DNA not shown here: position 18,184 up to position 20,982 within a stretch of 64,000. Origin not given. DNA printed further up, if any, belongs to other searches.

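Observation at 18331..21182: Membrane-anchored double-AAA+ Clp-like ATPase with a degenerate D1 Walker B, translationally coupled to a small membrane protein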

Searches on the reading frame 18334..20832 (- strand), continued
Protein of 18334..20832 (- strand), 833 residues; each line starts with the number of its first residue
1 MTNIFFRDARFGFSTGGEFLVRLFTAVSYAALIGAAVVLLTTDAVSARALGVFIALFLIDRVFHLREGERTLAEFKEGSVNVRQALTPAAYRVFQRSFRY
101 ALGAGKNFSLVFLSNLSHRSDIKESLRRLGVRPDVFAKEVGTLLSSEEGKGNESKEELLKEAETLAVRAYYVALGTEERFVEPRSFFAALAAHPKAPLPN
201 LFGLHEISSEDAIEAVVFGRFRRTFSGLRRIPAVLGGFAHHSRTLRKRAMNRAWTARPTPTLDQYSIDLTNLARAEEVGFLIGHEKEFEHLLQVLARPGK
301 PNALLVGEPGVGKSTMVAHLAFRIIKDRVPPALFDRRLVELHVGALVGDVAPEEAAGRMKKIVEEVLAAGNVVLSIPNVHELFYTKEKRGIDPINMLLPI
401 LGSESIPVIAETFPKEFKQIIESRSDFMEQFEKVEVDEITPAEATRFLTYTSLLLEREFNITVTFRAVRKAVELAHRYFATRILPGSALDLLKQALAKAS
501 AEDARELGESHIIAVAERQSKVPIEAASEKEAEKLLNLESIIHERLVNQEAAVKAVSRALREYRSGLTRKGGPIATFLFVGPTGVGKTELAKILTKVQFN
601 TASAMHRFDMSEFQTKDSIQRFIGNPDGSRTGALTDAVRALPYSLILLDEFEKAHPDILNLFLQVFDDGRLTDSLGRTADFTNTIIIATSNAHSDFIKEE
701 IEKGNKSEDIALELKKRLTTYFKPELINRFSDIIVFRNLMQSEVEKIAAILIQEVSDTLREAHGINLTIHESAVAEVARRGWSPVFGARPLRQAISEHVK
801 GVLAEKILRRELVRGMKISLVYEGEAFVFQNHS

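Call 13: find_related_loci(query=A1, collection=genome_contigs, flank=6000)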
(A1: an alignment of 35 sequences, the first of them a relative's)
Query A1 (833 aa) in genome_contigs; peptide patterns used: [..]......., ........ (x = any residue, [..] = any of these).
600 stretches matched a pattern (row limit reached: there are more); 552 encode a relative of the query (tblastn E <= 1e-3); the best 80 are kept; 80 distinct loci.
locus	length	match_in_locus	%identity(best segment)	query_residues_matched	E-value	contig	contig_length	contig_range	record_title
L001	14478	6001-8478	57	4-830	0e+0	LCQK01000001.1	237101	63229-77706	MAG: Candidatus Jorgensenbacteria bacterium GW2011_GWB1_50_10 UY55_C0001, whole genome shotgun sequence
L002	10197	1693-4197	53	1-832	0e+0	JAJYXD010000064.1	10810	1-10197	MAG: bacterium isolate FK3.bin18 NODE_12205_length_10810_cov_1.130207, whole genome shotgun sequence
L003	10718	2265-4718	51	4-822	0e+0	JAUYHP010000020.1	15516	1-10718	MAG: bacterium isolate C24_maxbin.158_sub C24_k141_494585, whole genome shotgun sequence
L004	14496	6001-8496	51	1-825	0e+0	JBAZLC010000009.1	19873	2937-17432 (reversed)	MAG: Candidatus Paceibacterota bacterium isolate SO_2017_LW4_159 scaffold_5427_c1_LW137-91_2017, whole genome shotgun se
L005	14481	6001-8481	51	4-831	0e+0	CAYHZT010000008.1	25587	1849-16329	MAG TPA_asm: uncultured Candidatus Saccharibacteria bacterium isolate ERP119705_co1_1093 genome assembly, contig: NODE_1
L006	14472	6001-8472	49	5-829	0e+0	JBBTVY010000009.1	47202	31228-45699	MAG: Patescibacteria group bacterium isolate H43-bin079_1 H43_bin079_1_000000000009, whole genome shotgun sequence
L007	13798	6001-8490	48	5-830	0e+0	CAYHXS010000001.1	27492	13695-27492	MAG TPA_asm: uncultured Candidatus Saccharibacteria bacterium isolate ERP119705_co17_1020 genome assembly, contig: NODE_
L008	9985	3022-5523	47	4-829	0e+0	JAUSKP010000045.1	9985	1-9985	MAG: bacterium isolate E14_metabat.bin.6 E14_k141_1521426, whole genome shotgun sequence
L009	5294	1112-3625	49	4-829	0e+0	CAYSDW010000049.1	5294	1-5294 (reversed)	MAG TPA_asm: uncultured Candidatus Saccharibacteria bacterium isolate binchicken_co134_1259 genome assembly, contig: NOD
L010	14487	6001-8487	48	3-829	0e+0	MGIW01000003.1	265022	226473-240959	MAG: Candidatus Wolfebacteria bacterium RIFOXYD12_FULL_48_21 rifoxyd3_full_scaffold_37, whole genome shotgun sequence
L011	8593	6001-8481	49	3-830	0e+0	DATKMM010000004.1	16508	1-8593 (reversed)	MAG TPA_asm: Candidatus Paceibacterota bacterium isolate SMAG_U14711 k141_1932885, whole genome shotgun sequence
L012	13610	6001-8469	48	4-826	0e+0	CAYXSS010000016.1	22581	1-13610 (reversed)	MAG TPA_asm: uncultured Candidatus Saccharibacteria bacterium isolate SRP093762_co1_76 genome assembly, contig: NODE_137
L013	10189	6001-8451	48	3-833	0e+0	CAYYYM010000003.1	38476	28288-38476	MAG TPA_asm: uncultured Candidatus Saccharibacteria bacterium isolate SRP214966_co4_73 genome assembly, contig: NODE_671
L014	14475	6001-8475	47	3-829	0e+0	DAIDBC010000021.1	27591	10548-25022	MAG TPA_asm: Candidatus Colwellbacteria bacterium isolate clean1856 k141_292660, whole genome shotgun sequence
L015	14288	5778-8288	49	3-830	0e+0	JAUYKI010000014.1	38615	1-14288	MAG: bacterium isolate C24_metabat.bin.189 C24_k141_107142, whole genome shotgun sequence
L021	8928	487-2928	45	1-820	0e+0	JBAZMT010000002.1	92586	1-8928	MAG: Parcubacteria group bacterium isolate SO_2017_LW4_5 scaffold_319_c2_LW137-91_2017, whole genome shotgun sequence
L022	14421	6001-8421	47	1-792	0e+0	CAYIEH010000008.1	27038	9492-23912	MAG TPA_asm: uncultured Candidatus Saccharibacteria bacterium isolate ERP119705_co18_240 genome assembly, contig: NODE_2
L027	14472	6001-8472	48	5-830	0e+0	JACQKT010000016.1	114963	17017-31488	MAG: Candidatus Liptonbacteria bacterium isolate NC_groundwater_1184_Ag_S-0.1um_47_66 S_p1_S3_coassembly_k141_829671, wh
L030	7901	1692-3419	44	248-820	6e-150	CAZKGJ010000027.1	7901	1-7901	MAG TPA_asm: uncultured Candidatus Saccharibacteria bacterium isolate SRP093762_co1_98 genome assembly, contig: NODE_511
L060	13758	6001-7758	38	220-814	2e-112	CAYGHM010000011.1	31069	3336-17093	MAG TPA_asm: uncultured Gammaproteobacteria bacterium isolate ERP113451_co1_442 genome assembly, contig: NODE_1619_lengt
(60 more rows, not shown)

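Call 41: predict_structure(alignment_id=A1)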
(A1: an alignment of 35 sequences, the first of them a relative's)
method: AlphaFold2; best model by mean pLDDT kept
length: 833 residues; sequences in the alignment: 35
mean_pLDDT: 78.5   pTM: 0.66
mean pLDDT of the five models: 78.5, 78.4, 76.2, 76.2, 69.6
residues with pLDDT >= 90: 93; 70-90: 597; 50-70: 110; < 50: 33
segments of 3 or more residues with pLDDT < 50: 232-255, 526-529, 567-569
pLDDT, mean of each block of 10 residues (from residue 1): 77 71 77 73 67 75 63 73 86 88 85 91 89 91 74 78 91 81 91 83 86 82 61 38 38 56 86 66 82 85 88 84 79 84 73 82 86 88 68 78 86 88 84 89 86 83 91 80 83 91 89 82 52 61 69 73 57 77 75 75 82 82 78 82 82 82 78 78 83 78 77 79 76 77 81 85 85 86 65 83 84 85 86 68
secondary structure, 60 per line:
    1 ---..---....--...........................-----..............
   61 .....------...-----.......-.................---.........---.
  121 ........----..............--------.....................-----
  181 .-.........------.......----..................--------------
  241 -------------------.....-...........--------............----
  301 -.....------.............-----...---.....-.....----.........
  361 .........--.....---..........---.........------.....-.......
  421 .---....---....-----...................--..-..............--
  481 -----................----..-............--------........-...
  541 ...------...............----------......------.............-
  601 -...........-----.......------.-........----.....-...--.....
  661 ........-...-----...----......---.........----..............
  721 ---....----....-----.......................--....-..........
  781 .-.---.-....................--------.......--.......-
elements in order (helices of 4 or more, strands of 3 or more residues): H9-12 H15-41 H47-65 H82-85 H88-104 H108-116 H120-128 H133-146 H155-175 H183-191 H198-204 H209-226 H260-264 E266-268 H269-276 H285-296 E302-306 H313-325 E337-341 H343-347 H352-369 E372-376 H380-389 H393-401 E408-412 H414-421 H425-428 E432-435 H441-459 H465-478 H486-501 H509-520 H529-536 H538-543 H550-564 E575-580 H587-599 E605-609 H618-623 H633-640 E645-649 H656-668 E670-672 E678-680 E685-690 H694-702 H707-720 H724-727 E732-735 H741-763 E766-769 H771-781 H789-808 E817-823 E826-832
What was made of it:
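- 20638..20832 (-): Conserved N-terminal motif (residues 1-22) plus a hydrophobic helical hairpin (about residues 23-41 and 47-63, ending in the conserved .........), taken to be the membrane anchor. AF2 helices 15-41 and 47-65 (call 41).
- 20155..20580 (-): Divergent Clp_N domain with two four-helix repeats (residues 85-226). The AF2 model shows eight helices with pLDDT 81-91, dipping to 74-78 in residues 141-160 (call 41).
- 20047..20154 (-): N-domain to D1 linker (residues 227-262) carrying the motifs LGGFA and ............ It is predicted disordered yet is the second most conserved segment of the protein. pLDDT below 50 for residues 232-255 (call 41).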

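Call 47: search_protein_families(library=pfam, proteins=[L021:5366-5968:+, L013:3333-3812:+, L030:6594-7346:-, L013:8261-10183:+, L022:8394-9170:+, L012:4787-5608:+, L060:8490-9632:+, L030:3755-5092:+, L027:10080-10913:-, L009:1-834:-], max_evalue=0.0001)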
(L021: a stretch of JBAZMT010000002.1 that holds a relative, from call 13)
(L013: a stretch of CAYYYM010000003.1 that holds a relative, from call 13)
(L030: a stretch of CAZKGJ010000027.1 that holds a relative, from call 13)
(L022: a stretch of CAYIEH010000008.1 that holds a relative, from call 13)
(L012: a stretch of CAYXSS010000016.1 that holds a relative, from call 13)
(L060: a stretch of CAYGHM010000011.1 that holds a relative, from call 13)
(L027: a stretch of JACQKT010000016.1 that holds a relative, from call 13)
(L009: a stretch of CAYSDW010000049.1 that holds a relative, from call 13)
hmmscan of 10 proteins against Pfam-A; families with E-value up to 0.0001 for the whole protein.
L021:5366-5968:+ (201 aa): 1 family
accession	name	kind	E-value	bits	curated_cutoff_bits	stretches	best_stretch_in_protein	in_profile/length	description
PF00293.34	NUDIX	-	5.3e-13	49.6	21.1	1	21-153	6-119/134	NUDIX domain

L013:3333-3812:+ (160 aa): 1 family
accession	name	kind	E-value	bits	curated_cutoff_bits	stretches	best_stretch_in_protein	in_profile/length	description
PF00453.23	Ribosomal_L20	-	2.5e-35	121.3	30.8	1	48-154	1-107/107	Ribosomal protein L20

L030:6594-7346:- (250 aa): 2 families
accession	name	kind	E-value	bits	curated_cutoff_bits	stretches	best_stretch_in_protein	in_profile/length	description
PF05198.21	IF3_N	-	1.5e-26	92.8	26.9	1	81-149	1-69/70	Translation initiation factor IF-3, N-terminal domain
PF00707.27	IF3_C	-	8.2e-19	67.8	34.8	1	157-248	1-86/86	Translation initiation factor IF-3, C-terminal domain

L013:8261-10183:+ (641 aa): 9 families
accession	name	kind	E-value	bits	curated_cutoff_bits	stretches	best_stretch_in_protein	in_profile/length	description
PF14791.11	DNA_pol_B_thumb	-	1.9e-24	85.7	25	1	318-380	1-63/63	DNA polymerase beta thumb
PF14716.13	HHH_8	-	3.4e-21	75.8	30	1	64-141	2-73/73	Helix-hairpin-helix domain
PF14520.12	HHH_5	-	4.9e-15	56.2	27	1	157-210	3-54/57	Helix-hairpin-helix domain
PF10391.15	DNA_pol_lambd_f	-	1.6e-08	34.7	29.8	1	158-193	3-36/51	Fingers domain of DNA polymerase lambda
PF00633.29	HHH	-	6.8e-08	32.4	24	0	154-174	9-29/30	Helix-hairpin-helix motif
PF11798.14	IMS_HHH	-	1.6e-06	28.5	24.4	0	116-134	11-29/32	IMS family HHH motif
PF02811.25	PHP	-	2.5e-06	28.3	26.4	1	405-537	1-71/164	PHP domain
PF21999.2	IMS_HHH_1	-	3e-05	24.8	27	0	163-206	5-44/53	DNA polymerase-iota, thumb domain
PF11731.14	Cdd1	-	3.8e-05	24.2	25.5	0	155-187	5-36/86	Pathogenicity locus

L022:8394-9170:+ (259 aa): 1 family
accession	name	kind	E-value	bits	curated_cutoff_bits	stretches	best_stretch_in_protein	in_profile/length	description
PF07690.21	MFS_1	-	1.3e-18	67.5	33.4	1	63-235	5-175/347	Major Facilitator Superfamily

L012:4787-5608:+ (274 aa): 1 family
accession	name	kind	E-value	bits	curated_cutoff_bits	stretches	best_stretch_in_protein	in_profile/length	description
PF03167.25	UDG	-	3.4e-37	128.1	24.3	1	94-232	1-129/141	Uracil DNA glycosylase superfamily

L060:8490-9632:+ (381 aa): 1 family
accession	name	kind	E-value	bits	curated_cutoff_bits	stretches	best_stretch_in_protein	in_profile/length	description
PF00953.26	Glycos_transf_4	-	2.8e-28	99.4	27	1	111-280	2-159/160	Glycosyl transferase family 4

L030:3755-5092:+ (446 aa): 2 families
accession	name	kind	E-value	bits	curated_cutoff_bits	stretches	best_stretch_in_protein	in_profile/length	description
PF03222.19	Trp_Tyr_perm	-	2.2e-28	99.9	22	1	15-383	5-391/393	Tryptophan/tyrosine permease family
PF01490.24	Aa_trans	-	2e-11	43.7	25.6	1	15-336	5-357/410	Transmembrane amino acid transporter protein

L027:10080-10913:- (277 aa): 0 families

L009:1-834:- (278 aa): 0 families

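Call 50: search_protein_families(library=padloc, proteins=[window:18334-20832:-], max_evalue=0.001)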
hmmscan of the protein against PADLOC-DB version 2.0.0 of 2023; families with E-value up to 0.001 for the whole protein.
window:18334-20832:- (833 aa): 9 families
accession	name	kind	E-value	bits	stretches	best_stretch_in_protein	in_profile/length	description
PDLC04606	PDC-M37B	-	1.1e-34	118.3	1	517-701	117-303/390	-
PDLC03838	DolB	-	1.6e-31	107.9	1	524-695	119-281/375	-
PDLC04605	PDC-M37B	-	2e-26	91.2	1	504-712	237-445/518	-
PDLC04140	mad8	-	6.1e-10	37.1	1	282-465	6-151/314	mads_8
PDLC01993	RtcR--CARF_AAA_HTH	-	1e-08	32.1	1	502-734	142-365/523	-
PDLC02196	IetA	-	5.6e-05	20.7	0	519-596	65-144/374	-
PDLC00915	TRIP13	-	0.00013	19.5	0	537-597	32-86/302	TRIP13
PDLC04232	IetA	-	0.00028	18.4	0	564-652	104-184/330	-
PDLC02195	IetA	-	0.00049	17.5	0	517-596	76-159/395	-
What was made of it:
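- On Anti-phage defence AAA+ systems (PADLOC): Only partial AAA-domain hits were found (DolB, PDC-M37B; call 50).
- Tried and rejected: Only generic AAA hits were found, and the synteny is housekeeping (calls 47, 50).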

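Call 51: fold_search(model_id=the predicted structure, library=pdb)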
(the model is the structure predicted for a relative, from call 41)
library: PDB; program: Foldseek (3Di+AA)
matches with E <= 10: 1733; with E <= 0.001: 1088
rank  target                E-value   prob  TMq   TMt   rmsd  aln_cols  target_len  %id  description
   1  9a66_A                1.2e-55  1.00  0.58  0.59  19.6       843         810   29  Integrative model of CLPC-CLPP by crosslinking MS and deep learning (released 2024-09-18)
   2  9rai_b                2.1e-51  1.00  0.59  0.63  18.2       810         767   30  Structure of the S.aureus MecA/ClpC/ClpP degradation system (released 2025-09-10)
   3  9rai_d                1.6e-50  1.00  0.57  0.61  17.9       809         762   30  Structure of the S.aureus MecA/ClpC/ClpP degradation system (released 2025-09-10)
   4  9gi1_b                2.1e-49  1.00  0.59  0.81   4.6       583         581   38  Structure of the S.aureus MecA/ClpC/ClpP degradation system (released 2025-08-20)
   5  9rai_c                2.4e-49  1.00  0.57  0.61  17.1       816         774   30  Structure of the S.aureus MecA/ClpC/ClpP degradation system (released 2025-09-10)
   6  9rai_e                3.6e-49  1.00  0.56  0.61  18.6       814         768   30  Structure of the S.aureus MecA/ClpC/ClpP degradation system (released 2025-09-10)
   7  6qs6_A                1.2e-48  1.00  0.58  0.81   4.6       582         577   38  ClpB (DWB and K476C mutant) bound to casein in presence of ATPgammaS - state KC-1 (released 2019-07-03)
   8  9gi1_c                1.7e-48  1.00  0.58  0.78   4.9       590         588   38  Structure of the S.aureus MecA/ClpC/ClpP degradation system (released 2025-08-20)
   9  4d2q_A                2.5e-48  1.00  0.49  0.51  24.8       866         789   28  Negative-stain electron microscopy of E. coli ClpB mutant E432A (BAP form bound to ClpP) (released 2014-06-04)
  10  9gi1_d                1.0e-47  1.00  0.57  0.79   5.1       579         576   38  Structure of the S.aureus MecA/ClpC/ClpP degradation system (released 2025-08-20)
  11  9gi1_e                2.1e-47  1.00  0.58  0.80   4.9       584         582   38  Structure of the S.aureus MecA/ClpC/ClpP degradation system (released 2025-08-20)
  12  7abr_C                2.9e-47  1.00  0.57  0.80   4.8       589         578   37  Cryo-EM structure of B. subtilis ClpC (DWB mutant) hexamer bound to a substrate polypeptide (released 2021-10-06)
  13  9if4_C                7.6e-47  1.00  0.56  0.77   5.1       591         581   35  Structure of the Mycobacterium Tuberculosis ClpC1P1P2 complex bound to the activator Bz-Leu-Leu (released 2025-08-27)
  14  7abr_B                1.1e-46  1.00  0.59  0.82   4.6       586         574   37  Cryo-EM structure of B. subtilis ClpC (DWB mutant) hexamer bound to a substrate polypeptide (released 2021-10-06)
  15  9if4_D                1.4e-46  1.00  0.56  0.77   5.2       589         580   35  Structure of the Mycobacterium Tuberculosis ClpC1P1P2 complex bound to the activator Bz-Leu-Leu (released 2025-08-27)
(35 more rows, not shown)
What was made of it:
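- On Clp/Hsp100 class I (two-ring) AAA+ superfamily: Foldseek hits to ClpC and ClpB down to E 1e-55 (call 51).
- Closest known: ClpC. Same: ClpC is the top Foldseek hit (call 51).
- The Foldseek top hits are ClpC and ClpB (call 51).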
